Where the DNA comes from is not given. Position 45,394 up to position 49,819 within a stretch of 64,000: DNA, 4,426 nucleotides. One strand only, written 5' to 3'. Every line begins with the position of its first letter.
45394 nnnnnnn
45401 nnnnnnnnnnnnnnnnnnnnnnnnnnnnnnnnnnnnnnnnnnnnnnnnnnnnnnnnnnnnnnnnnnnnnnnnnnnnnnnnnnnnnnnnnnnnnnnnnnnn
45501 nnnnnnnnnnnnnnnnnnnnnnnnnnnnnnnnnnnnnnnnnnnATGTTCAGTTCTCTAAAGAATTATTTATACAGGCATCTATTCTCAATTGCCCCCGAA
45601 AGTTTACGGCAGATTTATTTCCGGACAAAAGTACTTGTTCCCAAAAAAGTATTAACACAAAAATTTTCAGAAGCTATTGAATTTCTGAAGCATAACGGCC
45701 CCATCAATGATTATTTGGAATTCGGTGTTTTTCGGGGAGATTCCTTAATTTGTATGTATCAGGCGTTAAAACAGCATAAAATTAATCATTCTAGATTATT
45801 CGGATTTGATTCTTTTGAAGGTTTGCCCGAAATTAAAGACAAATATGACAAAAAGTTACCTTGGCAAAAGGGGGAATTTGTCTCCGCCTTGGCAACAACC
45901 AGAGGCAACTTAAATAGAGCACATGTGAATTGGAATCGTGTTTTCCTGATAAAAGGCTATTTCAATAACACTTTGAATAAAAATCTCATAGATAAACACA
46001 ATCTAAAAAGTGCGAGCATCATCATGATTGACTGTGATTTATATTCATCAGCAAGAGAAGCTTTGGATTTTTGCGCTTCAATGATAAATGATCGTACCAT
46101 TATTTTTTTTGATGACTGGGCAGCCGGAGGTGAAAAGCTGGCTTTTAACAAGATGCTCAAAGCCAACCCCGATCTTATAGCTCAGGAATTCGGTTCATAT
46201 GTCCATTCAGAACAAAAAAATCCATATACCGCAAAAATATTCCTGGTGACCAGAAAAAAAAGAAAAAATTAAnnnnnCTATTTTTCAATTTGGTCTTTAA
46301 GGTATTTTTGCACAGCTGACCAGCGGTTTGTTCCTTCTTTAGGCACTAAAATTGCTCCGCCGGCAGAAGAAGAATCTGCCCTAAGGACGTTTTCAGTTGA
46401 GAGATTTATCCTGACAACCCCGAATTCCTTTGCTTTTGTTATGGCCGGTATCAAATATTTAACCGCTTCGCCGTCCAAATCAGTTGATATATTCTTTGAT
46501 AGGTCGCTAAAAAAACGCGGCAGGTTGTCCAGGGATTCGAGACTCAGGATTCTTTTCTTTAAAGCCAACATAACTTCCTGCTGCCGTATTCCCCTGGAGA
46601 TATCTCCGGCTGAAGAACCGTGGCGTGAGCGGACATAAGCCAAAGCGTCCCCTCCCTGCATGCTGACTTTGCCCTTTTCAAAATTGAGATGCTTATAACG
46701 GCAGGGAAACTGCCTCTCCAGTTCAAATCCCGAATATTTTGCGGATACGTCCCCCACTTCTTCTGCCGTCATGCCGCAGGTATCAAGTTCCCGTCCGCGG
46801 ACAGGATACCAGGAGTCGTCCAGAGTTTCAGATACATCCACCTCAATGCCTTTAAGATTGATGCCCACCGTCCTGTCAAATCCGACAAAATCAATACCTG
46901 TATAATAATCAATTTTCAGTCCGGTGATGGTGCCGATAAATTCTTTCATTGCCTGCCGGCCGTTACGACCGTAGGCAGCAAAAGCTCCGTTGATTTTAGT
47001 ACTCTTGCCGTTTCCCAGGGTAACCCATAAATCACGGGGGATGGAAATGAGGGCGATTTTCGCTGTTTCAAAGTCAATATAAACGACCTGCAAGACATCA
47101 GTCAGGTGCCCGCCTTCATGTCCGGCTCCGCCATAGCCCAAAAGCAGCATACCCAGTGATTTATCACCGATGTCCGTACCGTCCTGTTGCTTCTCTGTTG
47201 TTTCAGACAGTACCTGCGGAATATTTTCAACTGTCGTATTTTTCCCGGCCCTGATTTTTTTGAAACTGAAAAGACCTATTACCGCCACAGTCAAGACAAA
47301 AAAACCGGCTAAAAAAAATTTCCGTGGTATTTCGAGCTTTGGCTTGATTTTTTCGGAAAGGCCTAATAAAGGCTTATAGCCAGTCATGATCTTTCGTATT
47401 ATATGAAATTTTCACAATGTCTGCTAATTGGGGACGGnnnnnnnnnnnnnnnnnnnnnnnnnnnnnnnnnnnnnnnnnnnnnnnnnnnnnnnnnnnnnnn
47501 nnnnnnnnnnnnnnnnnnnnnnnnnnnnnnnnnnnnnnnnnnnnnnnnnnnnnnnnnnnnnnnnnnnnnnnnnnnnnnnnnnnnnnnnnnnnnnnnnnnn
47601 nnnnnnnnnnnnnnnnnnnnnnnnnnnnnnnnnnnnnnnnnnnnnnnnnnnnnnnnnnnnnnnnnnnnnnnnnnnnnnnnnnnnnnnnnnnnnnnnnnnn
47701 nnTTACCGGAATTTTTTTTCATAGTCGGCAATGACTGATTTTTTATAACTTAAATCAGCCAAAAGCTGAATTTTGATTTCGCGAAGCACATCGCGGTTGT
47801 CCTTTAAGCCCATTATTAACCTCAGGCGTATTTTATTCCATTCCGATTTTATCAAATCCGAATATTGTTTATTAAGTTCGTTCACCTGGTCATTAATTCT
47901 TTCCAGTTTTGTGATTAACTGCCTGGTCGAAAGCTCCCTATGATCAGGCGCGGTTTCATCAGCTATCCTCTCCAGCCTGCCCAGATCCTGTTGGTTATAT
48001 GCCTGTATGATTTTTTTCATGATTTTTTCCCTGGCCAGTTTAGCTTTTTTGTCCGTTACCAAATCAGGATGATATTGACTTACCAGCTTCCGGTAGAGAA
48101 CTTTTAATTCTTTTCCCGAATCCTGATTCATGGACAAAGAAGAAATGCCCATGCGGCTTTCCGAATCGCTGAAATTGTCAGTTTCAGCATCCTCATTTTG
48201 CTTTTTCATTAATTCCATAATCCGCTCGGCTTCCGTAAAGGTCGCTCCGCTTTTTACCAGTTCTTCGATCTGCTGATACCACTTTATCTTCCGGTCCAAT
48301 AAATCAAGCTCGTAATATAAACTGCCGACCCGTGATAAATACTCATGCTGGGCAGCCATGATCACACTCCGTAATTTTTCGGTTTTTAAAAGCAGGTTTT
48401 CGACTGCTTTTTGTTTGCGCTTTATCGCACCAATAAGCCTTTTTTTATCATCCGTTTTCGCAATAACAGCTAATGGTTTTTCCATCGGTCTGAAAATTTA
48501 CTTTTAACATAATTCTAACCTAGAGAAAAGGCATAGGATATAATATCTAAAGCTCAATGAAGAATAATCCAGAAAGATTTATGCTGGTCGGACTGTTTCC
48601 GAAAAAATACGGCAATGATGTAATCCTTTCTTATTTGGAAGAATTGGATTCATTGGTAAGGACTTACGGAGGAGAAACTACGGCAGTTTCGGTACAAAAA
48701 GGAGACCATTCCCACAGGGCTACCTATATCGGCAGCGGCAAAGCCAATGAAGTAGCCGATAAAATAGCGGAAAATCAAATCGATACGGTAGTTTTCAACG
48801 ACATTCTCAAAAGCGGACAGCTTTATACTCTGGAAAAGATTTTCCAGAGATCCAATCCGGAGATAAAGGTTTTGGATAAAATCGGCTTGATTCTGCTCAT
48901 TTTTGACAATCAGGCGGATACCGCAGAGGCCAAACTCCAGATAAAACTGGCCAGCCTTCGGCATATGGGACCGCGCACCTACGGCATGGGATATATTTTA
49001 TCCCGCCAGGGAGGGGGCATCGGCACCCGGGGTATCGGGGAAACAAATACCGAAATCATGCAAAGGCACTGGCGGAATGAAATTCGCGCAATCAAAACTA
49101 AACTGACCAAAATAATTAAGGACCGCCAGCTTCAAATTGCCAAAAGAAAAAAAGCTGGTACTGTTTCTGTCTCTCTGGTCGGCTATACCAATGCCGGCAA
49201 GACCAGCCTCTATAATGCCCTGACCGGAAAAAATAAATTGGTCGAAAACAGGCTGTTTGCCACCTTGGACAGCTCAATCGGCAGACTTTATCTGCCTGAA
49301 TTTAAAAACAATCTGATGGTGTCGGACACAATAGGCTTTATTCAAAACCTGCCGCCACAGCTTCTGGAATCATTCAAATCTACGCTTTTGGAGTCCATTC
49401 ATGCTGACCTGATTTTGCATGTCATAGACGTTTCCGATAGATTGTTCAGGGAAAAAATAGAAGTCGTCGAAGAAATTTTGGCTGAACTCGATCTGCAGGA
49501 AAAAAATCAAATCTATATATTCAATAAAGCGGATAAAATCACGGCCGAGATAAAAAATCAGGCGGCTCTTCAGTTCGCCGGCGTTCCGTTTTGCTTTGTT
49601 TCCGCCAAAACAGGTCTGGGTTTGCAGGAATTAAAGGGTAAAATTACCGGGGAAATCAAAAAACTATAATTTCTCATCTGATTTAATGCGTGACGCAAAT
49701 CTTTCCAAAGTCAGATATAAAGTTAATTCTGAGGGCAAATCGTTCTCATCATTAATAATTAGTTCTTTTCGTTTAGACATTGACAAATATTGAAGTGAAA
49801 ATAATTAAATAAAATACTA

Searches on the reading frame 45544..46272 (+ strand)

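Call 70: search_protein_families(library=pfam, proteins=[window:45544-46272:+], max_evalue=0.001)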
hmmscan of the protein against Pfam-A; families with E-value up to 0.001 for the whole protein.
window:45544-46272:+ (242 aa): 2 families
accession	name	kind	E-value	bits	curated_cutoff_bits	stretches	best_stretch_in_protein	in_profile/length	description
PF05711.17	TylF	-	3.4e-18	66.3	23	1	39-199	77-236/264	Macrocin-O-methyltransferase (TylF)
PF13578.12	Methyltransf_24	-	4.1e-11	44.1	26.3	1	58-192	1-105/105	Methyltransferase domain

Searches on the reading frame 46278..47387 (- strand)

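Call 70: search_protein_families(library=pfam, proteins=[window:46278-47387:-], max_evalue=0.001)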
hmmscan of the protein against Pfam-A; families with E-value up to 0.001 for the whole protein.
window:46278-47387:- (369 aa): 1 family
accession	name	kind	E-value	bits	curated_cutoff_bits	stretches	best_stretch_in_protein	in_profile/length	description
PF03816.19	LytR_cpsA_psr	-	9.7e-29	100.9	24.6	1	96-280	2-148/150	LytR_cpsA_psr family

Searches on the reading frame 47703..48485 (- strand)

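Call 70: search_protein_families(library=pfam, proteins=[window:47703-48485:-], max_evalue=0.001)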
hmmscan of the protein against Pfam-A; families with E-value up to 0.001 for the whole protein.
window:47703-48485:- (260 aa): 1 family
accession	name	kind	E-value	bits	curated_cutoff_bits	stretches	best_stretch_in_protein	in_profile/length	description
PF00226.36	DnaJ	-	1.6e-05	25.4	27.8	1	122-164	12-51/63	DnaJ domain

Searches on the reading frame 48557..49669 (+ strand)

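Call 63: search_protein_families(library=pfam, proteins=[window:48557-49669:+], max_evalue=0.001)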
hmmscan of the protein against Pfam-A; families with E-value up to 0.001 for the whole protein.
window:48557-49669:+ (370 aa): 7 families
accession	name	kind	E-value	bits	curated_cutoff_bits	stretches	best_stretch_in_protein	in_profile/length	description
PF16360.10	GTP-bdg_M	-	4.5e-21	75.6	29.5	1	120-197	2-79/79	GTP-binding GTPase Middle Region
PF13167.11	GTP-bdg_N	-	1.3e-20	74.2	25.4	1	26-116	3-88/89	GTP-binding GTPase N-terminal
PF01926.29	MMR_HSR1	-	3.5e-19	69.4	21.9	1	205-324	2-113/113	50S ribosome-binding GTPase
PF02421.24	FeoB_N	-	2.3e-10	40.7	27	1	204-362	2-155/156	Ferrous iron transport protein B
PF03193.22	RsgA_GTPase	-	1.3e-07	32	30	0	302-367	40-108/174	RsgA GTPase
PF16897.10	MMR_HSR1_Xtn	-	0.00017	22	35.2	1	317-364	57-101/106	C-terminal region of MMR_HSR1 domain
PF04670.18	Gtr1_RagA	-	0.00025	21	22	0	207-335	4-131/232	Gtr1/RagA G protein conserved region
